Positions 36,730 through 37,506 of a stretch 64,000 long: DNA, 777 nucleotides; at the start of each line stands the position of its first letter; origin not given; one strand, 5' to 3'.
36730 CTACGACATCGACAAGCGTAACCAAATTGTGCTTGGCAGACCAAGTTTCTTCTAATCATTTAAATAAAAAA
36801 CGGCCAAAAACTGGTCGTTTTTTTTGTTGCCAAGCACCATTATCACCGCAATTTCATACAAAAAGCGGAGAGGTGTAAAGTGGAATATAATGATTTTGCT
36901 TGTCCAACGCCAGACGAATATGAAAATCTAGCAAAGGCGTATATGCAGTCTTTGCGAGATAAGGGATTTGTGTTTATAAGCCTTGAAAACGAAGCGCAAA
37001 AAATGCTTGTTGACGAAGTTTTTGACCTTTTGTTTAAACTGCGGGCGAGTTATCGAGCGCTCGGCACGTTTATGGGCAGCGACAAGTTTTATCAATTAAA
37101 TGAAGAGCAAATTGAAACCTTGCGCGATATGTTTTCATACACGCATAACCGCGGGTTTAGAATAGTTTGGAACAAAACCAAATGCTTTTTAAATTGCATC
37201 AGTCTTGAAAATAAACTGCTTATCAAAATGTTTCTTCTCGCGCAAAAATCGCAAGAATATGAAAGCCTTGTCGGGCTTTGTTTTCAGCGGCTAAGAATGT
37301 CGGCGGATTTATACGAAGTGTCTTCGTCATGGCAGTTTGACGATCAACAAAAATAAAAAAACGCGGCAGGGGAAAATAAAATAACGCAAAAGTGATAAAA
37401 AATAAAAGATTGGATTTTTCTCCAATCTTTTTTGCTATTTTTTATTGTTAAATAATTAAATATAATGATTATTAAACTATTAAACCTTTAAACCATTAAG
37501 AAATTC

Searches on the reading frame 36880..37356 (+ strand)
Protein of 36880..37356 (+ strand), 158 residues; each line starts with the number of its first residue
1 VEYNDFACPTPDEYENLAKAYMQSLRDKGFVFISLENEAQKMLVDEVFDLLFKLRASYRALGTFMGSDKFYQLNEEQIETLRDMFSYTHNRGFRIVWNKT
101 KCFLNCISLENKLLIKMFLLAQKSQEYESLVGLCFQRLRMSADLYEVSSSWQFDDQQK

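Call 35: find_encoding_contigs(protein=window:36880-37356:+, flank=3500, max_places=10)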
Protein window:36880-37356:+ (158 aa): 22 contigs read that carry it; 10 places shown.
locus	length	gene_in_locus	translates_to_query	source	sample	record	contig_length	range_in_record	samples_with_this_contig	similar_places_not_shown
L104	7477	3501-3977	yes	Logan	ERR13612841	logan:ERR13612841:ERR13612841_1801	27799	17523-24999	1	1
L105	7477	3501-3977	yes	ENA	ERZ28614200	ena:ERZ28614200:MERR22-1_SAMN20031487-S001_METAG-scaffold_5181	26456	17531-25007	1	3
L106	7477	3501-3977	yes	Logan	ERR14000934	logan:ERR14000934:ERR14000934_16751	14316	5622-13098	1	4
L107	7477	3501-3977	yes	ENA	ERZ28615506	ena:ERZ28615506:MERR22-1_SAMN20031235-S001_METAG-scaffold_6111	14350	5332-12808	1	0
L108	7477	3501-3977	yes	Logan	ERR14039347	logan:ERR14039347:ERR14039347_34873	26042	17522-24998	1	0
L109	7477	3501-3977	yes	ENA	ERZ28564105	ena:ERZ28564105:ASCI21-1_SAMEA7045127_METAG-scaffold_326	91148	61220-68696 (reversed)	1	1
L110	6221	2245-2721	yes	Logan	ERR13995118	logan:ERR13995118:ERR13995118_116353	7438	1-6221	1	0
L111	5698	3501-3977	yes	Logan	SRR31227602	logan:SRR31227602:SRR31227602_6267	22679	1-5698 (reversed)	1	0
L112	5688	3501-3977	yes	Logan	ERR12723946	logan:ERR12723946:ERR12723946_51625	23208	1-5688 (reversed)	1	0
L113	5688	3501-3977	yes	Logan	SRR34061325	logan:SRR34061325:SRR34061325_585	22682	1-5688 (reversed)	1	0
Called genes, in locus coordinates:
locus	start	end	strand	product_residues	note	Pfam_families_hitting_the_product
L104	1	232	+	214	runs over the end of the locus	PF04011:LemA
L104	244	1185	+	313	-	PF11335:DUF3137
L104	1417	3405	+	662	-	PF02534:T4SS-DNA_transf, PF10412:TrwB_AAD_bind, PF12696:TraG-D_C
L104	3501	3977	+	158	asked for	-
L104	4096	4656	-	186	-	-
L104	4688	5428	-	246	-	-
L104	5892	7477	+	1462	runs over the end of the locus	?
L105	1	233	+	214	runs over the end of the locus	PF04011:LemA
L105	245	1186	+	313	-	PF11335:DUF3137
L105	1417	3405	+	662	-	PF02534:T4SS-DNA_transf, PF10412:TrwB_AAD_bind, PF12696:TraG-D_C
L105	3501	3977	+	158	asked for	-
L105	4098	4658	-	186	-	-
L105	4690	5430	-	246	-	-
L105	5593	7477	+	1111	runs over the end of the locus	?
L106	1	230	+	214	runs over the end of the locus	PF04011:LemA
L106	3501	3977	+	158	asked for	-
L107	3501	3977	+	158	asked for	-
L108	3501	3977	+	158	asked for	-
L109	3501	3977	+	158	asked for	-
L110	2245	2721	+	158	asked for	-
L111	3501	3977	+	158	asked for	-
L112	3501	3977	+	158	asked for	-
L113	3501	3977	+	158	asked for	-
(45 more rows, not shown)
